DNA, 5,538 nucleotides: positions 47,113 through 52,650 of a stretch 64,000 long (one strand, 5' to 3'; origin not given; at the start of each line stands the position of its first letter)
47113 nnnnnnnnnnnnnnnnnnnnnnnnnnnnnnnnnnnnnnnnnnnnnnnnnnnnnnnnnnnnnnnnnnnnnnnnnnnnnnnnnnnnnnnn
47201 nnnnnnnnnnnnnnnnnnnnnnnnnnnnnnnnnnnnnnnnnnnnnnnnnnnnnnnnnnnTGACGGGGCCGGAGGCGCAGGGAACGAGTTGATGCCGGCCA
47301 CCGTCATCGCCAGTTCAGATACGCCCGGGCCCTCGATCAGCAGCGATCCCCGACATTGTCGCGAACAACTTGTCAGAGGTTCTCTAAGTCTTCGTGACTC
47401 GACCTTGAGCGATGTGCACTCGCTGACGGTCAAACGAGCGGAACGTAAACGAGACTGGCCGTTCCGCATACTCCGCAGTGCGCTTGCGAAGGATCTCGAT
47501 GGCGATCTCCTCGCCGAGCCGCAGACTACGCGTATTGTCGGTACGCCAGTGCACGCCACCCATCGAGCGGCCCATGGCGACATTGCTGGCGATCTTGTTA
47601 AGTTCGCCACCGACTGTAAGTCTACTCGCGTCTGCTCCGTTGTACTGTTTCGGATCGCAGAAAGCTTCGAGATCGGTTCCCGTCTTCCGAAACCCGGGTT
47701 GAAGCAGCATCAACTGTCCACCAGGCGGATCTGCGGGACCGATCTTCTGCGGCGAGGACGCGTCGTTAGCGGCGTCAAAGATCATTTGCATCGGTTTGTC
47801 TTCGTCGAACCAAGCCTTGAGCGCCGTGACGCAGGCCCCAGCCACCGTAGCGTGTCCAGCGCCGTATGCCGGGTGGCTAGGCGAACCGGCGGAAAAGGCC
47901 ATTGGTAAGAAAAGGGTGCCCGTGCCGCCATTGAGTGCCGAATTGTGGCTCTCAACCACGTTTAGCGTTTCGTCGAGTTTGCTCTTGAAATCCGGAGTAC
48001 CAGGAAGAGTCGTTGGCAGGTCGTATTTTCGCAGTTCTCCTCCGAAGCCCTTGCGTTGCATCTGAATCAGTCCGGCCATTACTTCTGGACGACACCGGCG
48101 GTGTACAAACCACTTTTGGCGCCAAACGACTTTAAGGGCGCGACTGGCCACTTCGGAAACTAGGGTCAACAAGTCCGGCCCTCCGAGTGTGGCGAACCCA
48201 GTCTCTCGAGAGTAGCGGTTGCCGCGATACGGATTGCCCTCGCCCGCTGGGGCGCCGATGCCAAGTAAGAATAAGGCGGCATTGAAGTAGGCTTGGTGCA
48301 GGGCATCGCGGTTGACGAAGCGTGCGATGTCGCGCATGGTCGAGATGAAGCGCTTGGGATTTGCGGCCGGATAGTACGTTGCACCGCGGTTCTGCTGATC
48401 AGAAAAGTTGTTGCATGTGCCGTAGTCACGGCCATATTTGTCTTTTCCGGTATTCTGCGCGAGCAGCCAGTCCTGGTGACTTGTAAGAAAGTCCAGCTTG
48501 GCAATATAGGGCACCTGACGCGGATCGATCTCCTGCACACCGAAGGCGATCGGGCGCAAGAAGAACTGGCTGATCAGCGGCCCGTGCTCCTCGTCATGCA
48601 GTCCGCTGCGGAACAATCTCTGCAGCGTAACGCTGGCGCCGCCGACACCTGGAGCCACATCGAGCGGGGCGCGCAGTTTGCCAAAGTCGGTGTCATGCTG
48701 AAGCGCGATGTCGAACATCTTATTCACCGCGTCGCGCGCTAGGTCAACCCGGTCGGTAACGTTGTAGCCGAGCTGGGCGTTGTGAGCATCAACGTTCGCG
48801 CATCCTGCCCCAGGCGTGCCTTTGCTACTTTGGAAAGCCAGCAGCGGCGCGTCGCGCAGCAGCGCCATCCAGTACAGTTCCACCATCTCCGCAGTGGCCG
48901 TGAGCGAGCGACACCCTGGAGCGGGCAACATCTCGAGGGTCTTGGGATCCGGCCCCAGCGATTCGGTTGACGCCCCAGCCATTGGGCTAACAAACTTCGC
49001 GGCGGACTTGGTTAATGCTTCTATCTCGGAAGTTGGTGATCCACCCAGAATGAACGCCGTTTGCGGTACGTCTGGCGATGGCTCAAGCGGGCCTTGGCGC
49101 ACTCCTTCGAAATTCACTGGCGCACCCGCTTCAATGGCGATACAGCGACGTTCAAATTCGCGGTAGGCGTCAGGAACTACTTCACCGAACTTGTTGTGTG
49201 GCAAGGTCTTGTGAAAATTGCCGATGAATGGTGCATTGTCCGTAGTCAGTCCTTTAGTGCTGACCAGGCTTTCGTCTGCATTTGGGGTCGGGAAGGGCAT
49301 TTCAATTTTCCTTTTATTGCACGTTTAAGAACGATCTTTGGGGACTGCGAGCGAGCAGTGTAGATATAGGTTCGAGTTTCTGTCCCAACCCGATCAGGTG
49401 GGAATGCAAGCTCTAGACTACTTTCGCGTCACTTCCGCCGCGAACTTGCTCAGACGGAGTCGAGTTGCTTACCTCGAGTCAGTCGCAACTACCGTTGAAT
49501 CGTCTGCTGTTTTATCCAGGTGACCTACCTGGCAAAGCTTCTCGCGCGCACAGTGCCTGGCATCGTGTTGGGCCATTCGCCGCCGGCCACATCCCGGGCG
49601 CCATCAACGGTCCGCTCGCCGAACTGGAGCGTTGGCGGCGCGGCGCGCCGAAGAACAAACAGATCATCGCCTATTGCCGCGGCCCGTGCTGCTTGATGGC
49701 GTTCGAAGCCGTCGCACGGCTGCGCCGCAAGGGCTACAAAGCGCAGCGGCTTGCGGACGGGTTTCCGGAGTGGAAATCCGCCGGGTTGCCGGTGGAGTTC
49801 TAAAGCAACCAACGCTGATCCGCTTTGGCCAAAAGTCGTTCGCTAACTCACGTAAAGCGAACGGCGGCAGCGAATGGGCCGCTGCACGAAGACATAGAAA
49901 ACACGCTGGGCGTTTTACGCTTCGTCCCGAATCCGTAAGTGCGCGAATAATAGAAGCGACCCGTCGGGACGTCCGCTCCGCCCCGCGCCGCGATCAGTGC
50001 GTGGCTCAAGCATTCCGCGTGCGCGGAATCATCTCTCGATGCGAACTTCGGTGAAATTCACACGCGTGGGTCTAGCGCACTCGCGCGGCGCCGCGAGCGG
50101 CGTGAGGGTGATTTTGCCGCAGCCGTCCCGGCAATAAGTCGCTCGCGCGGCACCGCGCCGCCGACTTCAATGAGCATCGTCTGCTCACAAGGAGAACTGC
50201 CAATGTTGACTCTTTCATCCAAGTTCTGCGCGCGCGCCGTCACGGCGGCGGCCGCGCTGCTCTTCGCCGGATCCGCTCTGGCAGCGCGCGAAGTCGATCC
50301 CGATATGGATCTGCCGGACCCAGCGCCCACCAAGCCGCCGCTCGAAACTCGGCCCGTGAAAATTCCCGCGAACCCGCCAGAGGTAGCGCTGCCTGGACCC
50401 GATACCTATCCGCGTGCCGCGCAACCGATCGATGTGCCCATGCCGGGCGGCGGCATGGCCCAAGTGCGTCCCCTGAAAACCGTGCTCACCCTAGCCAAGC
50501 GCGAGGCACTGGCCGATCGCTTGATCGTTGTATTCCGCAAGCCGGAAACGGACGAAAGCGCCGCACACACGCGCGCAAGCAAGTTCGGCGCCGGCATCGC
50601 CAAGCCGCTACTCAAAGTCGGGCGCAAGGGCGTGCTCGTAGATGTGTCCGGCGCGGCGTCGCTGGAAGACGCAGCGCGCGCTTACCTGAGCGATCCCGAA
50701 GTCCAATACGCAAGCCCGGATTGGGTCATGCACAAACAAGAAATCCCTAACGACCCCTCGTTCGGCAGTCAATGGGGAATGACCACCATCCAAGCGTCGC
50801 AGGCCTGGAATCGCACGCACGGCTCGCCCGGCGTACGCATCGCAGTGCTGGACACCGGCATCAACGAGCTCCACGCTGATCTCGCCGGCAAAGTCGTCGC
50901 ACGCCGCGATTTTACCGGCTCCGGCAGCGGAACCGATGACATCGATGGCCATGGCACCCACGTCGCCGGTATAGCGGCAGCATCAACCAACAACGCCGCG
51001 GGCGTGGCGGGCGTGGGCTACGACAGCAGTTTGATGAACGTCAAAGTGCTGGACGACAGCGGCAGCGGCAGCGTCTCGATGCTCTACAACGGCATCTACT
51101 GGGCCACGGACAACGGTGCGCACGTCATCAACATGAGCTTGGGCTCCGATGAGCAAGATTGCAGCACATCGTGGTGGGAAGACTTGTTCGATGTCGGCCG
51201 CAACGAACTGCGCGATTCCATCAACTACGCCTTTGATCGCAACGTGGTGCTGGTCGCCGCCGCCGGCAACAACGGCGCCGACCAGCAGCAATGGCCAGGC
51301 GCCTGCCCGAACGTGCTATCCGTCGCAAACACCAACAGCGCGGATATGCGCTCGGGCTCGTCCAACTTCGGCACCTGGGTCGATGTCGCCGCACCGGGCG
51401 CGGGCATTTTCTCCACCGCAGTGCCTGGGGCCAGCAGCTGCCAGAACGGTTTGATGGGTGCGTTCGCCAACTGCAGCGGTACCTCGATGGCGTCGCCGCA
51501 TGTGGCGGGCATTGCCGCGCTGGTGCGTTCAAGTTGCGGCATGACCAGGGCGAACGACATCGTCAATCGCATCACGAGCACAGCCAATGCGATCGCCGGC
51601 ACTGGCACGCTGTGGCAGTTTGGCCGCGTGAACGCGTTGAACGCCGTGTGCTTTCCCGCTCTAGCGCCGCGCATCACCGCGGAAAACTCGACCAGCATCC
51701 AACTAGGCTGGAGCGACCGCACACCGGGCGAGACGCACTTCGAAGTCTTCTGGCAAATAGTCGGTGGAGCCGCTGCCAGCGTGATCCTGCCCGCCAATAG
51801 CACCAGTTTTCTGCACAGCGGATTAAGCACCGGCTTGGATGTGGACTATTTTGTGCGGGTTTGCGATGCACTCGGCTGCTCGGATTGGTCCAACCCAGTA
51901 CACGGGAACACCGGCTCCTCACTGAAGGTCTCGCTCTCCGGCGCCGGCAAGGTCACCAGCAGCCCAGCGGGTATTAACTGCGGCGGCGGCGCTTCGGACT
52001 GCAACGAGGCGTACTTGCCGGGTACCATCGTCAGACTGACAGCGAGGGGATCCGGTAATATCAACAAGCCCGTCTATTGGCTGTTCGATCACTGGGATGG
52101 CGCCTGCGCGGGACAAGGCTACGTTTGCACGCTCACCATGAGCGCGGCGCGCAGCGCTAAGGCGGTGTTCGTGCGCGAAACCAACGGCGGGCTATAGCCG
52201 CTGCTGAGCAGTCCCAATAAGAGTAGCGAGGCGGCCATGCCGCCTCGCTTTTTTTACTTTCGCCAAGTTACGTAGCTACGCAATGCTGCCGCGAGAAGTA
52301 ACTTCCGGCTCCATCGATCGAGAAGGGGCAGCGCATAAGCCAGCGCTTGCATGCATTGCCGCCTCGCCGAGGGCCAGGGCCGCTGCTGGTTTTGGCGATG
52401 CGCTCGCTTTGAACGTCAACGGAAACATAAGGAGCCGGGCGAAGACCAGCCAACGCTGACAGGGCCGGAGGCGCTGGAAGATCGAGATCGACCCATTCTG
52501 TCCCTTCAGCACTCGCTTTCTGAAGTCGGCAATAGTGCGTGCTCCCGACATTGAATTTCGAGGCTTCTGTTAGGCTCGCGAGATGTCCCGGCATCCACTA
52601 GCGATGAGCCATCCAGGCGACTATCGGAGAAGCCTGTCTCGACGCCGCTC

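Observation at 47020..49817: A second, 89%-identical copy of the regulator's rhodanese 3' end lies on the far side of the haloperoxidase gene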

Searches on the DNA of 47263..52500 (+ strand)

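Call 36: search_dna_similar(query=window:47263-52500:+, collection=plasmids, mode=distant, max_rows=10)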
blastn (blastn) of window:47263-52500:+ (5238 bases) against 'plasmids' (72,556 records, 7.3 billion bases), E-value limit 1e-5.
Records with a match: 6; places in all: 6; records where one place covers at least 80% of the query: 0.
Best place of each record, by identity: 60-80% 6.
By first word of the organism name: Paracoccus 2; Polymorphobacter 1; Methylobacterium 1; Burkholderia 1; Paroceanicella 1.
By predicted mobility (MOB-suite, as given by PLSDB): non-mobilizable 2; conjugative 2; mobilizable 2.
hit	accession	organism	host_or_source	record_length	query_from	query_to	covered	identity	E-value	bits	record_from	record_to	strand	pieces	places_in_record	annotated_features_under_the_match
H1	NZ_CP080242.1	Polymorphobacter sp. PAMC 29334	Megaspora,lichen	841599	239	1080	8%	70.9%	3e-22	190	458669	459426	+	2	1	vanadium-dependent haloperoxidase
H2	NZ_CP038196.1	Paracoccus versutus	single cell,soil adjacent to the roots ...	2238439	2401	2529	2%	73.1%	3e-9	74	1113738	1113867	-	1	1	none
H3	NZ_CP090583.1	Methylobacterium radiotolerans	Pure isolate,Urban soil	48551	2407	2535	2%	73.1%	4e-8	71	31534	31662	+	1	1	metalloregulator ArsR/SmtB family transcription factor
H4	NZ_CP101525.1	Burkholderia arboris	mixed culture,soil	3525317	2401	2522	2%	76.4%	2e-12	85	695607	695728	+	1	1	none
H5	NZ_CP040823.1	Paroceanicella profunda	Cell culture,Deep seawater from Mariana ...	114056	2399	2511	2%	75.7%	1e-7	68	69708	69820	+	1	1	metalloregulator ArsR/SmtB family transcription factor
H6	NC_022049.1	Paracoccus aminophilus JCM 7686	-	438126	2401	2511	2%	75.9%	3e-9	74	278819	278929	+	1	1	metalloregulator ArsR/SmtB family transcription factor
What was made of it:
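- On Integrative element that supplies a surrogate 3' end (e14/icd type): The region has no plasmid match beyond the genes themselves (call 36).
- Tried and rejected: Only gene-level hits at 71-76% identity were found (call 36).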

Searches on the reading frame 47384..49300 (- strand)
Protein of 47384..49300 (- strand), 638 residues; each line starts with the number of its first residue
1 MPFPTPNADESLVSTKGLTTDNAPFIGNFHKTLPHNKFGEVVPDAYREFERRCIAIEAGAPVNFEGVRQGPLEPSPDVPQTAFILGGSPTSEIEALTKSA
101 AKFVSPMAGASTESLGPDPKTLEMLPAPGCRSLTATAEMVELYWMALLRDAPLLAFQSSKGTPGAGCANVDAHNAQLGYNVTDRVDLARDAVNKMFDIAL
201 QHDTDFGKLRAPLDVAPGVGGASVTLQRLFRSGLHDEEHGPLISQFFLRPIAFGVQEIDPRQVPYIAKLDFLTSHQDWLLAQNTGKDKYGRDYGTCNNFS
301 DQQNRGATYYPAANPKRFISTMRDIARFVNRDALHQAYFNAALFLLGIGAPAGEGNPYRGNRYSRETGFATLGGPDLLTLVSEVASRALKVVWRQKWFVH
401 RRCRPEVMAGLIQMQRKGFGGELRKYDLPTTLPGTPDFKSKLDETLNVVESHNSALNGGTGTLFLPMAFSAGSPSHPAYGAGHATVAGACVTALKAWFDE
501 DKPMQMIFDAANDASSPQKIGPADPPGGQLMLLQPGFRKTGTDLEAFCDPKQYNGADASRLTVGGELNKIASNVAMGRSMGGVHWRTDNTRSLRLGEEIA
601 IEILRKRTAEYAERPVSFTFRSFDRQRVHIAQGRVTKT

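Call 10: search_protein_families(library=pfam, proteins=[window:47384-49300:-], max_evalue=0.01)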
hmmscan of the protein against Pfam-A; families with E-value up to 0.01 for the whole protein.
window:47384-49300:- (638 aa): 0 families

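Call 11: search_solved_structures(query=window:47384-49300:-, max_evalue=1, show_alignments=1)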
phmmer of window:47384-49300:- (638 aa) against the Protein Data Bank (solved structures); distinct sequences matched with E-value up to 1: 10.
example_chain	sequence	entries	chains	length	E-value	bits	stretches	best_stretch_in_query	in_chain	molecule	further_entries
1qhb_A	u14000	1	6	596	9.3e-67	229.2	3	223-515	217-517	HALOPEROXIDASE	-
5lpc_A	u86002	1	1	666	2e-65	224.8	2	103-502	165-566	Vanadium-dependent bromoperoxidase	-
8q21_A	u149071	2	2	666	2e-65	224.8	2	103-502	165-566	Vanadium-dependent bromoperoxidase, putative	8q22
8q20_A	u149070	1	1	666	2.7e-65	224.4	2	103-502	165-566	Vanadium-dependent bromoperoxidase, putative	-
7qvw_AAA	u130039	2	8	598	8.1e-64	219.5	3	223-514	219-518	Vanadium-dependent bromoperoxidase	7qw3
7qwi_AAA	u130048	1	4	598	7e-62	213.1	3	223-514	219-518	Vanadium-dependent bromoperoxidase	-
1up8_A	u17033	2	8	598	8.8e-62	212.8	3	223-514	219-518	VANADIUM-DEPENDENT BROMOPEROXIDASE 1 | Vanadium-dependent bromoperoxidase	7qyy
8vgx_A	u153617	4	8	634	1.8e-61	211.8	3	223-514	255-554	Vanadium-dependent bromoperoxidase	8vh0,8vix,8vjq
5aa6_A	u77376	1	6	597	2.9e-45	158.2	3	221-608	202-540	VANADIUM-DEPENDENT BROMOPEROXIDASE 2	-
1qi9_A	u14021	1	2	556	3.6e-43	151.3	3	216-502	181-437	Vanadium-dependent bromoperoxidase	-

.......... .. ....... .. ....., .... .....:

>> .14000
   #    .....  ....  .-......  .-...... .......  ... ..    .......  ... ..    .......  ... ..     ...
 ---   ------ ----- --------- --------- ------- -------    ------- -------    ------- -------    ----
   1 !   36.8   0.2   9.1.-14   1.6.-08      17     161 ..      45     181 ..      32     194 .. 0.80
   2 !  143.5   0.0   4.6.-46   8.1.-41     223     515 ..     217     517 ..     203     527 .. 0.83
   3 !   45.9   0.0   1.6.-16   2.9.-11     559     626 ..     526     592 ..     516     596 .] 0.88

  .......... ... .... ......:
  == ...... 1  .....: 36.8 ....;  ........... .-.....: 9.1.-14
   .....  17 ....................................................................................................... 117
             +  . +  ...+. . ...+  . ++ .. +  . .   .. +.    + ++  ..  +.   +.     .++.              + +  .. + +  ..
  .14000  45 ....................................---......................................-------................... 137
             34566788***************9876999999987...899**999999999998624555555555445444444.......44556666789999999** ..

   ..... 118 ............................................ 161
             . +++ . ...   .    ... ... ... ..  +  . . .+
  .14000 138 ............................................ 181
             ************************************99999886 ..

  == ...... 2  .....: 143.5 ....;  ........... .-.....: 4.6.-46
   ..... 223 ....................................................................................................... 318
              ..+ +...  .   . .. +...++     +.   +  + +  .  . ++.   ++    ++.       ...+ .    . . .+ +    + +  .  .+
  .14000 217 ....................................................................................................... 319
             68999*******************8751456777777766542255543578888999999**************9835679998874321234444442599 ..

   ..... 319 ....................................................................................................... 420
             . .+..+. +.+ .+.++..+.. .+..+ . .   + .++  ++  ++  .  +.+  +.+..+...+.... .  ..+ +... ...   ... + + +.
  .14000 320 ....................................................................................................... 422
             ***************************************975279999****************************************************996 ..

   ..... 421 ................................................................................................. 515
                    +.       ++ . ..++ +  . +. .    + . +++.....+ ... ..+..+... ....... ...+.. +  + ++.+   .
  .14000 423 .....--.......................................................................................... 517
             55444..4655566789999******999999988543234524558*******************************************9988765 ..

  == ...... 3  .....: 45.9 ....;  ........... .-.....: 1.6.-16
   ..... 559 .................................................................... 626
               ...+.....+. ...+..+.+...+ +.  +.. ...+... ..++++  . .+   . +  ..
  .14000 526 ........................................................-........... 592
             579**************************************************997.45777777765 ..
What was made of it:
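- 47384..49300 (-): Vanadium-dependent haloperoxidase gene (638 aa). PDB 1qhb E = 9e-67 and 5lpc E = 2e-65, with the RRxRPE, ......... and GVHW motifs aligned (call 11).
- On Vanadium-dependent haloperoxidase (gene 47384-49300): The aligned motifs are RRCRPE / RRLRPE, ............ / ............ and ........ / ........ (call 11).
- Checked: It is a vanadium haloperoxidase (PDB 1qhb, E = 9e-67, call 11).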

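Call 17: find_encoding_contigs(protein=window:47384-49300:-, flank=10000, max_places=10)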
Protein window:47384-49300:- (638 aa): no gene with exactly this product is on record in the collection.

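Call 33: find_homologous_proteins(query=window:47384-49300:-, max_evalue=1e-50)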
Query window:47384-49300:- (638 aa): 5349 proteins with E <= 1e-50 among 8000 candidates; the best 120 are listed.
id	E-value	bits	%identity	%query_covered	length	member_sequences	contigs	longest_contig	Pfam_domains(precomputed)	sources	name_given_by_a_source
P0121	0.0e+0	1479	100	100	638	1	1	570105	PF22778.4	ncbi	-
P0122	0.0e+0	1176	79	100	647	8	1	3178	PF22778.4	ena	-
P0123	0.0e+0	1164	78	100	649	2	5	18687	PF22778.4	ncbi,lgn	-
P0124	0.0e+0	1158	77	100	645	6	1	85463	PF22778.4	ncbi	-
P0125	0.0e+0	1149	78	100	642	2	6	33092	PF22778.4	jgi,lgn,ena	jgi:hypothetical protein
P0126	0.0e+0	1148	78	100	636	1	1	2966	PF22778.4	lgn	-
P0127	0.0e+0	1146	76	100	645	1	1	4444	PF22778.4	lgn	-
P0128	0.0e+0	1146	78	100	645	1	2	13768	PF22778.4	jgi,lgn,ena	-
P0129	0.0e+0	1141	77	100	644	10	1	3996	PF22778.4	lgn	-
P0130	0.0e+0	1140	77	100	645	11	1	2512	PF22778.4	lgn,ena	-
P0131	0.0e+0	1130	77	100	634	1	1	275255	PF22778.4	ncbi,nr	ncbi:MAG: hypothetical protein E8D52_12790 [Nitrospira sp.]|nr:MAG: hypothetical protein E8D52_12790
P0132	0.0e+0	1120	76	100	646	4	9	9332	PF22778.4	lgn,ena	-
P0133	0.0e+0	1093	74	100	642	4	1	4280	PF22778.4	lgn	-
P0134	0.0e+0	1093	75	100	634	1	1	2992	PF22778.4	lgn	-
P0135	0.0e+0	1065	74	100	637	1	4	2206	PF22778.4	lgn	-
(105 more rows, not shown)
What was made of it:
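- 47384..49300 (-): The nearest homologues apart from the genome's own record (P0121, 100%) are 76-79% identical and come from diverse bacteria (call 33).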

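Call 34: find_encoding_contigs(protein=P0121, flank=10000, max_places=4)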
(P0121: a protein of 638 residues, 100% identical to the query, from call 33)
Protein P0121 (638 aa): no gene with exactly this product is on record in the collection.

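Call 35: find_encoding_contigs(protein=P0124, flank=8000, max_places=4)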
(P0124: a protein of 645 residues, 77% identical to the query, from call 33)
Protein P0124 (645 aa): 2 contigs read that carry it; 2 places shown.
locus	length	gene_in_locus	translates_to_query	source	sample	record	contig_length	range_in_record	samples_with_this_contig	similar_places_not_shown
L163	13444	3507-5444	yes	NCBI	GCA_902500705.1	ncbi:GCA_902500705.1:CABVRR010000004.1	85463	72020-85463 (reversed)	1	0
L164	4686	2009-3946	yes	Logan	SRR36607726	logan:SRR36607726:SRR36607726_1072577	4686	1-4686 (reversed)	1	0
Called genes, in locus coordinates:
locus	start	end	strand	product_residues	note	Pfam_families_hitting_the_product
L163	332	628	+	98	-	PF02604:PhdYeFM_antitox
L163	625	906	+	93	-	PF15781:ParE-like_toxin, PF05016:ParE_toxin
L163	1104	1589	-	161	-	PF16694:Cytochrome_P460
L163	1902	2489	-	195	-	PF13545:HTH_Crp_2, PF00325:Crp (weak)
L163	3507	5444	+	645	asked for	PF22778:VCPO_2nd (faint)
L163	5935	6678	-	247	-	PF04116:FA_hydroxylase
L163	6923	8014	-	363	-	PF01926:MMR_HSR1, PF02421:FeoB_N, PF06071:YchF-GTPase_C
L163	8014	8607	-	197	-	PF01195:Pept_tRNA_hydro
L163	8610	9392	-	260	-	PF01386:Ribosomal_L25p, PF14693:Ribosomal_TL5_C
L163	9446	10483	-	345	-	PF13793:Pribosyltran_N, PF00156:Pribosyltran, PF14572:Pribosyl_synth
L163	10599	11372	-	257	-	PF00288:GHMP_kinases_N, PF08544:GHMP_kinases_C (weak)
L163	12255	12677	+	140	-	-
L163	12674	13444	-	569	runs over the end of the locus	PF25323:6TM_PilS, PF00989:PAS, PF08448:PAS_4, PF13188:PAS_8 (weak), PF13426:PAS_9, PF00512:HisKA, PF02518:HATPase_c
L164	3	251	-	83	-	?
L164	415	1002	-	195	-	PF13545:HTH_Crp_2, PF00325:Crp (weak)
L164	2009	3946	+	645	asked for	PF22778:VCPO_2nd (faint)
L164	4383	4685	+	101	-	?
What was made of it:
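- Tried and rejected: The one homologue context examined (P0124, contigs L163 and L164) has no ArsR or rhodanese neighbour (call 35).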
